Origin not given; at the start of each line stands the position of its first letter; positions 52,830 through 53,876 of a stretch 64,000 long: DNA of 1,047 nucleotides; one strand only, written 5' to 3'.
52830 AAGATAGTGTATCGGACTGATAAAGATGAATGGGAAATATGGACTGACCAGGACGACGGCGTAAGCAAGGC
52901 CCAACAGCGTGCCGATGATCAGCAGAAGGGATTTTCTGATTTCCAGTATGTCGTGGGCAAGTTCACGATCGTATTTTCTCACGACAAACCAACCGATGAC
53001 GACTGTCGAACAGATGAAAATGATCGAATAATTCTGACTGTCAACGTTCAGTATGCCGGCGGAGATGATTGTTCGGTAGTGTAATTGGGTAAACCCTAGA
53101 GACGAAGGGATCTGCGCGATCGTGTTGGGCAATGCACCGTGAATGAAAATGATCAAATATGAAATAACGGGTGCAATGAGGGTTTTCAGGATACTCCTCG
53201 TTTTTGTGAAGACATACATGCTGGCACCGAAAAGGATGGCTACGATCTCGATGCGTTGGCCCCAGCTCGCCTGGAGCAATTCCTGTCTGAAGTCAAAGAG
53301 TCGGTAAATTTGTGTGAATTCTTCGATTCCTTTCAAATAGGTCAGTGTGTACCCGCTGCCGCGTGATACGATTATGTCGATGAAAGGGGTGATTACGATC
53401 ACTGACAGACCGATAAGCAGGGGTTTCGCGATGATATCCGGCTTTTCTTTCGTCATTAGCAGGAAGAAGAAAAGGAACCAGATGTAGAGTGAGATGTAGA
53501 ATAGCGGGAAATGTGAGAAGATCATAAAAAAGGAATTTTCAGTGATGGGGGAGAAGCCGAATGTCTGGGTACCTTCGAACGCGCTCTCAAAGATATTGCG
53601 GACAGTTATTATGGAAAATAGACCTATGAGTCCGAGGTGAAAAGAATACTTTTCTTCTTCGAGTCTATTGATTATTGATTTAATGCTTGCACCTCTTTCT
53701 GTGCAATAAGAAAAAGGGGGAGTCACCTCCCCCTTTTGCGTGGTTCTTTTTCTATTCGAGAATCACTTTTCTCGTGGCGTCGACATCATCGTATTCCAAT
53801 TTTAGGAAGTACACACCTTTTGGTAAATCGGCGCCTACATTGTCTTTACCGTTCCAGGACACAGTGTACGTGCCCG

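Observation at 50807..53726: UbiA-family prenyltransferase coupled to a polytopic membrane protein with C-terminal TPR array, with a second copy of the polytopic family at 63406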

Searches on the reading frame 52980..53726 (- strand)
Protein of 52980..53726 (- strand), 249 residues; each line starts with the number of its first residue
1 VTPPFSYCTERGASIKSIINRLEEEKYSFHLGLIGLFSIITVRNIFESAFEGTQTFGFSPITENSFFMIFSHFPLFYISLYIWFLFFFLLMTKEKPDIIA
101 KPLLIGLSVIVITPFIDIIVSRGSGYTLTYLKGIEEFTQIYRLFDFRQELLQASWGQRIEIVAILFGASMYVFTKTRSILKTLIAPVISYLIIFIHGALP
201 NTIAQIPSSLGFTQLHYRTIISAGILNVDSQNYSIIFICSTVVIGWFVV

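Call 25: find_related_loci(query=A2, collection=genome_contigs, flank=8000)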
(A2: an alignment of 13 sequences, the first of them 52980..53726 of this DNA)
Query A2 (249 aa) in genome_contigs; peptide patterns used: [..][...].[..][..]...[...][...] (x = any residue, [..] = any of these).
72 stretches matched a pattern; 28 encode a relative of the query (tblastn E <= 1e-3); 28 distinct loci.
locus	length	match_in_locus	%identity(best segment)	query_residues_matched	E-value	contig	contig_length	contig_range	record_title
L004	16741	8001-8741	73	2-249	2e-123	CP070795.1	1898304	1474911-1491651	MAG: candidate division WOR-3 bacterium isolate bin1428 chromosome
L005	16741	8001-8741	71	2-249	6e-119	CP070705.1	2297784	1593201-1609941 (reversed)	MAG: candidate division WOR-3 bacterium isolate bin53 chromosome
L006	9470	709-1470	56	3-248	2e-85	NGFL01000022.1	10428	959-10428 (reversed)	MAG: candidate division TA06 bacterium JGI_Cruoil_03_38_101 JGI24025J20009_10003627, whole genome shotgun sequence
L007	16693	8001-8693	54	15-245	6e-83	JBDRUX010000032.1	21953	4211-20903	MAG: candidate division WOR-3 bacterium isolate SZTDM-2_201709_bins_204 SZTDM-2_201709_bins_204_scaffold_32, whole genom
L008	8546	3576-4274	53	13-245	1e-82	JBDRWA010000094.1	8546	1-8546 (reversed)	MAG: candidate division WOR-3 bacterium isolate JZ-2_201709_bins_162 JZ-2_201709_bins_162_scaffold_94, whole genome shot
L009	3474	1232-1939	53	14-249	2e-82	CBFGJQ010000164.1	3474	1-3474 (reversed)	MAG: candidate division WOR-3 bacterium isolate QZM1.Bin.83.optimized.1 genome assembly, contig: NODE_248_length_3474_co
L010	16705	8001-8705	55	15-249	2e-81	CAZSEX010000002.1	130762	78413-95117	MAG TPA_asm: uncultured bacterium isolate binchicken_co116_333 genome assembly, contig: NODE_46_length_130762_cov_32.502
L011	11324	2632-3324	57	19-249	2e-80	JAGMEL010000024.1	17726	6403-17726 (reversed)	MAG: candidate division WOR-3 bacterium isolate RS_18_8 ZL530.bin.8.fa_24, whole genome shotgun sequence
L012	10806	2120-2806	57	14-242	3e-78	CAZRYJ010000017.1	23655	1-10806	MAG TPA_asm: uncultured bacterium isolate SRP214966_co4_28 genome assembly, contig: NODE_1625_length_23655_cov_21.775847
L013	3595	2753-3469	56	2-242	1e-77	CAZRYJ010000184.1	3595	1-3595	MAG TPA_asm: uncultured bacterium isolate SRP214966_co4_28 genome assembly, contig: NODE_45609_length_3595_cov_21.703672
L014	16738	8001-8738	54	2-249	2e-76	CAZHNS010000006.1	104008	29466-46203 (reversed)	MAG TPA_asm: uncultured bacterium isolate binchicken_co178_245 genome assembly, contig: NODE_394_length_104008_cov_9.229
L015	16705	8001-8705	56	15-249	2e-75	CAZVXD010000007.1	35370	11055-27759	MAG TPA_asm: uncultured bacterium isolate binchicken_co116_46 genome assembly, contig: NODE_1003_length_35370_cov_8.0041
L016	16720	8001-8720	54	2-243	4e-75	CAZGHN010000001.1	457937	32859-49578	MAG TPA_asm: uncultured bacterium isolate SRP323688_co1_166 genome assembly, contig: NODE_17_length_457937_cov_17.603614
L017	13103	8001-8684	56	15-242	1e-72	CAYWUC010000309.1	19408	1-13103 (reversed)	MAG TPA_asm: uncultured bacterium isolate SRP185410_co1_78 genome assembly, contig: k141_1399468, whole genome shotgun s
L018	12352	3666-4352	54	15-243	2e-71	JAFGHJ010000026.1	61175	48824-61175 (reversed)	MAG: candidate division WOR-3 bacterium isolate Zod_Metabat.145 k87_6323780, whole genome shotgun sequence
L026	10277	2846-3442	30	14-212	9e-15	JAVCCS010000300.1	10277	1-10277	MAG: Candidatus Theseobacter exili isolate MAG_3300035698_1968 Ga0374944_279566, whole genome shotgun sequence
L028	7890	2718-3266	29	15-201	2e-11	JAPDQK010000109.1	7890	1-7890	MAG: Candidatus Zhuqueibacter pondensis isolate JZ4_201709_bins_45 JZ-4_201709_bins_45_scaffold_109, whole genome shotgu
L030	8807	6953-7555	24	14-206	4e-9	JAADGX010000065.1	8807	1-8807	MAG: Chlorobiota bacterium isolate M_MetaBat.140 contig-127_14042, whole genome shotgun sequence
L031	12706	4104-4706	23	14-206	1e-8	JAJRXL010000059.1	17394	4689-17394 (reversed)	MAG: Bacteroidetes bacterium isolate Dive96_bin3.154 k141_512707, whole genome shotgun sequence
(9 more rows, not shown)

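Call 29: search_protein_families(library=pfam, proteins=[L031:4089-5738:+, L030:6947-8587:+, L026:2795-4672:+], max_evalue=1)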
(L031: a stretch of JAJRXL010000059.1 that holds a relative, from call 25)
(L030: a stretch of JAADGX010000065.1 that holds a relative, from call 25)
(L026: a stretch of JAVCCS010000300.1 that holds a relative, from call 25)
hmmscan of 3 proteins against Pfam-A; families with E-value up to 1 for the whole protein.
L031:4089-5738:+ (550 aa): 1 family
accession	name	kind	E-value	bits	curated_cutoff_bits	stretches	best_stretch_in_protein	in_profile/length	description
PF01040.23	UbiA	-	2.4e-25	89.7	34.2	1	311-521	17-227/250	UbiA prenyltransferase family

L030:6947-8587:+ (547 aa): 1 family
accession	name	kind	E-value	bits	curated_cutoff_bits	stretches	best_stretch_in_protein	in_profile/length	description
PF01040.23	UbiA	-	6.8e-26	91.5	34.2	1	308-518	17-227/250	UbiA prenyltransferase family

L026:2795-4672:+ (626 aa): 1 family
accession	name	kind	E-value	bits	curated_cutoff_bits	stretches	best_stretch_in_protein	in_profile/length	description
PF01040.23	UbiA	-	1.3e-26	93.8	34.2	1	302-522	9-230/250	UbiA prenyltransferase family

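Call 30: predict_structure(alignment_id=A2)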
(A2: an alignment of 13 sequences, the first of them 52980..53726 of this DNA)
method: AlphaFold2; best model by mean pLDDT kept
length: 249 residues; sequences in the alignment: 13
mean_pLDDT: 72.9   pTM: 0.73
mean pLDDT of the five models: 72.9, 71.6, 70.4, 70.1, 69.3
residues with pLDDT >= 90: 55; 70-90: 98; 50-70: 44; < 50: 52
segments of 3 or more residues with pLDDT < 50: 6-8, 54-64, 130-148, 215-228
pLDDT, mean of each block of 10 residues (from residue 1): 47 74 78 82 80 45 57 84 94 91 89 84 63 46 46 75 93 94 94 81 62 48 46 80 89
secondary structure, 60 per line:
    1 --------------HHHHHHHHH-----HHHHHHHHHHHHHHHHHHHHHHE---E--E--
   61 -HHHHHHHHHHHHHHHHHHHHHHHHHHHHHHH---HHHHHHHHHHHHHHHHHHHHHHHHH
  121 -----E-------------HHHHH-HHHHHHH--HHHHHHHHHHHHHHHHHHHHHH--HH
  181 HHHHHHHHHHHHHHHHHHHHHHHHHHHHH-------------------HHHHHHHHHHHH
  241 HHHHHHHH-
elements in order: H15-23 H29-50 H62-92 H96-120 H140-144 H146-152 H155-176 H179-209 H229-248

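Call 32: search_protein_representatives(alignment_id=A2)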
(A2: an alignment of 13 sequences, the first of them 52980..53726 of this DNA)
Query: 13 sequences, 237 profile positions. Proteins with E-value up to 0.001 (for the whole library): 1288; up to 1e-10: 898; up to 1e-30: 60. The best 150 are listed.
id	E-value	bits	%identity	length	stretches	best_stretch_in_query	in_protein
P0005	2.1e-99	348.4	-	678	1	2-237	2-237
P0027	2.9e-98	344.7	-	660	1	2-236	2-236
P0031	4.7e-94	331.0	-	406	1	2-236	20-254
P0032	2.7e-89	315.4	-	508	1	2-237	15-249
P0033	4.3e-85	301.6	-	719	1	2-237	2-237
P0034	5.4e-81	288.2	-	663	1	2-236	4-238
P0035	9.3e-76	271.1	-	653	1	3-237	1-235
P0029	3.1e-66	239.9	-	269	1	2-237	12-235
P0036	1.1e-57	211.9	-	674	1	3-236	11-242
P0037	3.9e-56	206.8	-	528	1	3-237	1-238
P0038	4.4e-51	190.3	-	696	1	3-237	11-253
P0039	1.4e-46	175.6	-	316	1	27-235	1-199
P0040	1.7e-45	172.0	-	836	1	3-236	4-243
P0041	3.3e-44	167.8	-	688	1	4-237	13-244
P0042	6.6e-44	166.8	-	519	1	13-234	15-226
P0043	5.2e-43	163.9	-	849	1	6-235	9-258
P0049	4.3e-37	144.5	-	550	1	3-232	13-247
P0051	7.4e-36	140.4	-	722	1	3-192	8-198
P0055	4.7e-35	137.8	-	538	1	2-193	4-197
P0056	6.2e-35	137.4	-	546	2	2-212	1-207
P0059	3.2e-34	135.1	-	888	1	3-227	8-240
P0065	3.8e-33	131.6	-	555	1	2-227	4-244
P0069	1.1e-32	130.0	-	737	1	4-233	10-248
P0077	4.6e-32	128.0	-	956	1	21-234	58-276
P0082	1.4e-31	126.5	-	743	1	3-233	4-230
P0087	9.4e-31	123.8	-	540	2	3-226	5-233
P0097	1.9e-29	119.5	-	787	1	3-230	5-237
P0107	1.3e-28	116.7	-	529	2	3-235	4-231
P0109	1.3e-28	116.7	-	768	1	4-229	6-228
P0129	1.5e-27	113.3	-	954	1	19-168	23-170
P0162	2.4e-26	109.4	-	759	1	20-231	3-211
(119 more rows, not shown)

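Call 34: search_protein_families(library=pfam, proteins=[P0040, P0043, P0059, P0077, P0082, P0109, P0129, P0051, P0069, P0097], max_evalue=0.0001)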
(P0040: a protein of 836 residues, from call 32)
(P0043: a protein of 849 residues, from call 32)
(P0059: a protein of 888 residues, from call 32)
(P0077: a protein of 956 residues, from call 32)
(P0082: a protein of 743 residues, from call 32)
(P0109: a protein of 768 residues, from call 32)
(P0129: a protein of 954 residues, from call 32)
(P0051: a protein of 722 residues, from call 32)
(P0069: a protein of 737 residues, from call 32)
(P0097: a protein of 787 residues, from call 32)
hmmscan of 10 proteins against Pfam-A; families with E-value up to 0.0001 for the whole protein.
P0040 (836 aa): 16 families
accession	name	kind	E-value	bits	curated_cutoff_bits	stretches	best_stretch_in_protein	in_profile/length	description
PF01040.23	UbiA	-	3.5e-25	89.2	34.2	1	291-501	14-224/250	UbiA prenyltransferase family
PF07719.23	TPR_2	-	1.1e-21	75.5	27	0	788-814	2-28/34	Tetratricopeptide repeat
PF13414.12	TPR_11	-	3.4e-21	75.1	26.8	1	726-765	1-40/42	TPR repeat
PF13181.12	TPR_8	-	8.9e-21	72.7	25.7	0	789-814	3-28/34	Tetratricopeptide repeat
PF13432.12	TPR_16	-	9.5e-21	74.3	32.7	1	588-644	2-58/65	Tetratricopeptide repeat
PF00515.34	TPR_1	-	7.2e-19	67.2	27.8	1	788-814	2-28/34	Tetratricopeptide repeat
PF14559.12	TPR_19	-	2.2e-14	54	25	0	594-643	2-51/68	Tetratricopeptide repeat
PF13176.12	TPR_7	-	4.6e-14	51.7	27.9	0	791-822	3-36/36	Tetratricopeptide repeat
PF13428.12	TPR_14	-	1.2e-12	47.6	23.5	0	586-626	4-44/44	Tetratricopeptide repeat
PF13431.12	TPR_17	-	1.1e-11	44.5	24.4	0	742-773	2-33/34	Tetratricopeptide repeat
PF13424.12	TPR_12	-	5.1e-11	43.1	30.1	0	754-814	4-72/77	Tetratricopeptide repeat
PF23914.1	TPR_CcmH_CycH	-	5.1e-08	33.3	42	0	689-779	54-147/158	Cytochrome c-type biogenesis protein H TPR domain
PF13371.12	TPR_9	-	2.1e-07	31.3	35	0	725-780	1-56/73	Tetratricopeptide repeat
PF25063.1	ARM_TT21_C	-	1.8e-06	28.4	35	0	654-695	98-139/209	Tetratricopeptide repeat protein 21 C-terminal ARM domain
PF13374.12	TPR_10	-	6.4e-05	23.3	27.5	0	719-745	2-28/42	Tetratricopeptide repeat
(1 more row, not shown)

P0043 (849 aa): 11 families
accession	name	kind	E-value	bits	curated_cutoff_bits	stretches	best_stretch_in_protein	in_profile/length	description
PF01040.23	UbiA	-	8.8e-28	97.7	34.2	1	303-522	11-226/250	UbiA prenyltransferase family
PF07719.23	TPR_2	-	8.8e-18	63.3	27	1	769-801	1-33/34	Tetratricopeptide repeat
PF13414.12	TPR_11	-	3.4e-16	59.1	26.8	1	780-817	5-42/42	TPR repeat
PF00515.34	TPR_1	-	1.2e-15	57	27.8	0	803-836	1-34/34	Tetratricopeptide repeat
PF13181.12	TPR_8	-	1e-14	53.8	25.7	1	803-834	1-32/34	Tetratricopeptide repeat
PF14559.12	TPR_19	-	4.6e-12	46.5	25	0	712-773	2-63/68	Tetratricopeptide repeat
PF13428.12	TPR_14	-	1.1e-11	44.7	23.5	0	739-776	5-42/44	Tetratricopeptide repeat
PF13431.12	TPR_17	-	7.8e-10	38.7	24.4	0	760-789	4-33/34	Tetratricopeptide repeat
PF13424.12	TPR_12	-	1.1e-08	35.6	30.1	2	740-799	8-75/77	Tetratricopeptide repeat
PF13432.12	TPR_16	-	3.2e-08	34.3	32.7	1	741-800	3-62/65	Tetratricopeptide repeat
PF13176.12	TPR_7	-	5e-06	26.6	27.9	0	739-769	3-35/36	Tetratricopeptide repeat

P0059 (888 aa): 14 families
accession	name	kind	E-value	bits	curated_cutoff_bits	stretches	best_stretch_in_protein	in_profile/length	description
PF01040.23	UbiA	-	2.8e-28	99.3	34.2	1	300-520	17-237/250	UbiA prenyltransferase family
PF07719.23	TPR_2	-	7.2e-21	73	27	0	772-802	2-32/34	Tetratricopeptide repeat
PF13424.12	TPR_12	-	5.9e-17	62.1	30.1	1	806-869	4-75/77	Tetratricopeptide repeat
PF00515.34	TPR_1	-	1.9e-14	53.2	27.8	0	772-802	2-32/34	Tetratricopeptide repeat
PF13432.12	TPR_16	-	2.1e-11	44.5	32.7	1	750-805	10-65/65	Tetratricopeptide repeat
PF13428.12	TPR_14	-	2.4e-11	43.6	23.5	0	772-812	2-42/44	Tetratricopeptide repeat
PF13414.12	TPR_11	-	8.6e-11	41.8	26.8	1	778-819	1-42/42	TPR repeat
PF13374.12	TPR_10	-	3.9e-10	39.9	27.5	0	808-839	5-36/42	Tetratricopeptide repeat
PF13431.12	TPR_17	-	1.2e-09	38.1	24.4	0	794-826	2-34/34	Tetratricopeptide repeat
PF14559.12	TPR_19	-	2.2e-09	38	25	0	782-827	2-47/68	Tetratricopeptide repeat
PF13181.12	TPR_8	-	1e-08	35.1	25.7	0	841-864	3-26/34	Tetratricopeptide repeat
PF13176.12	TPR_7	-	1.5e-06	28.2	27.9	0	843-870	3-32/36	Tetratricopeptide repeat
PF07721.20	TPR_4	-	3e-06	27.7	27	0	841-864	3-26/26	Tetratricopeptide repeat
PF23914.1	TPR_CcmH_CycH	-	5.8e-05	23.4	42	0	733-825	46-141/158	Cytochrome c-type biogenesis protein H TPR domain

P0077 (956 aa): 10 families
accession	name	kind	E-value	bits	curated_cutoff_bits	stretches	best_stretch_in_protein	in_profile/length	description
PF01040.23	UbiA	-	2e-27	96.5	34.2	1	323-547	12-235/250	UbiA prenyltransferase family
PF07719.23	TPR_2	-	1.4e-16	59.6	27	0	864-894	3-33/34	Tetratricopeptide repeat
PF13428.12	TPR_14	-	4.5e-13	48.9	23.5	0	866-905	5-44/44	Tetratricopeptide repeat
PF13432.12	TPR_16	-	7.4e-10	39.5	32.7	1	868-921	3-56/65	Tetratricopeptide repeat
PF13414.12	TPR_11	-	2.1e-09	37.3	26.8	0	836-875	2-41/42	TPR repeat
PF13431.12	TPR_17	-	3.1e-09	36.8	24.4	0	851-882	2-33/34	Tetratricopeptide repeat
PF00515.34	TPR_1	-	3.7e-09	36.5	27.8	0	864-895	3-34/34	Tetratricopeptide repeat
PF14559.12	TPR_19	-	3.5e-08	34.1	25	0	851-897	14-60/68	Tetratricopeptide repeat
PF13181.12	TPR_8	-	2.1e-07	31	25.7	0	899-927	4-32/34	Tetratricopeptide repeat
PF13424.12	TPR_12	-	9.2e-07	29.4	30.1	0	864-925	5-74/77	Tetratricopeptide repeat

P0082 (743 aa): 1 family
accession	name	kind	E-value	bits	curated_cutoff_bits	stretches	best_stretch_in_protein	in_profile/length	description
PF01040.23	UbiA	-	3.1e-23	82.8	34.2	1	281-495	15-232/250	UbiA prenyltransferase family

P0109 (768 aa): 3 families
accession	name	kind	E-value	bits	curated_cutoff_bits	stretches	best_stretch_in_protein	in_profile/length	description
PF01040.23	UbiA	-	2.2e-24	86.5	34.2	1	288-496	19-228/250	UbiA prenyltransferase family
PF14559.12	TPR_19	-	4e-11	43.5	25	1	692-736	6-50/68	Tetratricopeptide repeat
PF13181.12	TPR_8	-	5.3e-05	23.5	25.7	0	683-709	7-33/34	Tetratricopeptide repeat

P0129 (954 aa): 6 families
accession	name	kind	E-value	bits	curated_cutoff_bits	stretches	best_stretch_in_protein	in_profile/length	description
PF01040.23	UbiA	-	4.5e-27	95.4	34.2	1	365-587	10-232/250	UbiA prenyltransferase family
PF13414.12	TPR_11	-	2.4e-10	40.4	26.8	0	846-880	4-38/42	TPR repeat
PF13431.12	TPR_17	-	1.7e-09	37.7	24.4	0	827-856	4-33/34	Tetratricopeptide repeat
PF07719.23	TPR_2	-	5e-09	36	27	0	909-935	6-32/34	Tetratricopeptide repeat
PF13432.12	TPR_16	-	4.8e-07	30.6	32.7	1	809-870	4-65/65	Tetratricopeptide repeat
PF14559.12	TPR_19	-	2.4e-05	25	25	0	813-870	2-59/68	Tetratricopeptide repeat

P0051 (722 aa): 11 families
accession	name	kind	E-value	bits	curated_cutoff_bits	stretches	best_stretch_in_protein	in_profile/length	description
PF07719.23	TPR_2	-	4.1e-17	61.3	27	0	545-570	8-33/34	Tetratricopeptide repeat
PF13432.12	TPR_16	-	4.2e-13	49.9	32.7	0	545-607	4-64/65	Tetratricopeptide repeat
PF13428.12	TPR_14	-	8.1e-11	41.9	23.5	0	676-705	1-30/44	Tetratricopeptide repeat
PF00515.34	TPR_1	-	3.2e-10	39.8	27.8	0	548-570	11-33/34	Tetratricopeptide repeat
PF14559.12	TPR_19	-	3.6e-10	40.5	25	0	549-598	2-49/68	Tetratricopeptide repeat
PF13181.12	TPR_8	-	5.9e-09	35.8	25.7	0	682-705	7-30/34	Tetratricopeptide repeat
PF13424.12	TPR_12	-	8.1e-08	32.8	30.1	0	545-569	52-76/77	Tetratricopeptide repeat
PF13174.12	TPR_6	-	4.9e-07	30.4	26.3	0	679-704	3-28/33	Tetratricopeptide repeat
PF13414.12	TPR_11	-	1e-06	28.7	26.8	0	548-570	4-26/42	TPR repeat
PF13176.12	TPR_7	-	2.2e-06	27.8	27.9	0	683-706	6-29/36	Tetratricopeptide repeat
PF12895.13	ANAPC3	-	4.8e-06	27.2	27.2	0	633-700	14-80/82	Anaphase-promoting complex, cyclosome, subunit 3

P0069 (737 aa): 8 families
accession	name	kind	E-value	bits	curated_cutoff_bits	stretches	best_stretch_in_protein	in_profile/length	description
PF07719.23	TPR_2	-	2.1e-13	49.7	27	0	683-708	2-27/34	Tetratricopeptide repeat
PF13432.12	TPR_16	-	4.7e-12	46.5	32.7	1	584-637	1-54/65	Tetratricopeptide repeat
PF00515.34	TPR_1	-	2.9e-09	36.8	27.8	0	684-707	3-26/34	Tetratricopeptide repeat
PF13428.12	TPR_14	-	6.9e-07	29.8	23.5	0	583-621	4-42/44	Tetratricopeptide repeat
PF13424.12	TPR_12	-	1.3e-06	28.9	30.1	0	555-608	14-73/77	Tetratricopeptide repeat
PF13181.12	TPR_8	-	1.3e-05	25.5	25.7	0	583-611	4-32/34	Tetratricopeptide repeat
PF14559.12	TPR_19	-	2e-05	25.2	25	0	554-616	1-61/68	Tetratricopeptide repeat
PF24575.1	TPR_Slam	-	2.9e-05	24.9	35.2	0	548-602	51-103/104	Surface lipoprotein assembly modifier, N-terminal TPR repeats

P0097 (787 aa): 10 families
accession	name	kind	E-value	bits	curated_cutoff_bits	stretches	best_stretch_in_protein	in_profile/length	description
PF14559.12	TPR_19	-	1.2e-13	51.6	25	1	723-784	5-65/68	Tetratricopeptide repeat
PF07719.23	TPR_2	-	1.5e-12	47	27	1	743-776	1-34/34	Tetratricopeptide repeat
PF13414.12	TPR_11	-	1e-11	44.7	26.8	1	718-757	3-42/42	TPR repeat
PF13174.12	TPR_6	-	2.2e-11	44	26.3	0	745-775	2-32/33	Tetratricopeptide repeat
PF13181.12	TPR_8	-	3.4e-10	39.7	25.7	0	744-775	2-33/34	Tetratricopeptide repeat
PF13431.12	TPR_17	-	5e-09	36.2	24.4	1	732-763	2-33/34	Tetratricopeptide repeat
PF00515.34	TPR_1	-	5.2e-08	32.8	27.8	1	744-776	2-34/34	Tetratricopeptide repeat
PF13432.12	TPR_16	-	9.2e-08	32.8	32.7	1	716-775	4-63/65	Tetratricopeptide repeat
PF13428.12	TPR_14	-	1.2e-07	32.1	23.5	0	711-750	3-42/44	Tetratricopeptide repeat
PF13424.12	TPR_12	-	4.3e-06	27.3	30.1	0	712-771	6-73/77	Tetratricopeptide repeat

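Call 37: search_solved_structures(query=A2, max_evalue=10)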
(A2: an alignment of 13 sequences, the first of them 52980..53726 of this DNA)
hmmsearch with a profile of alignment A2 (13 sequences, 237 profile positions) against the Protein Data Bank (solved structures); distinct sequences matched with E-value up to 10: 1.
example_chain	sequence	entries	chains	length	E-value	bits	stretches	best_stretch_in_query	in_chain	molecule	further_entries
6s77_A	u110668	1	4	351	0.16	14.9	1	100-137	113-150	Histone-arginine methyltransferase CARM1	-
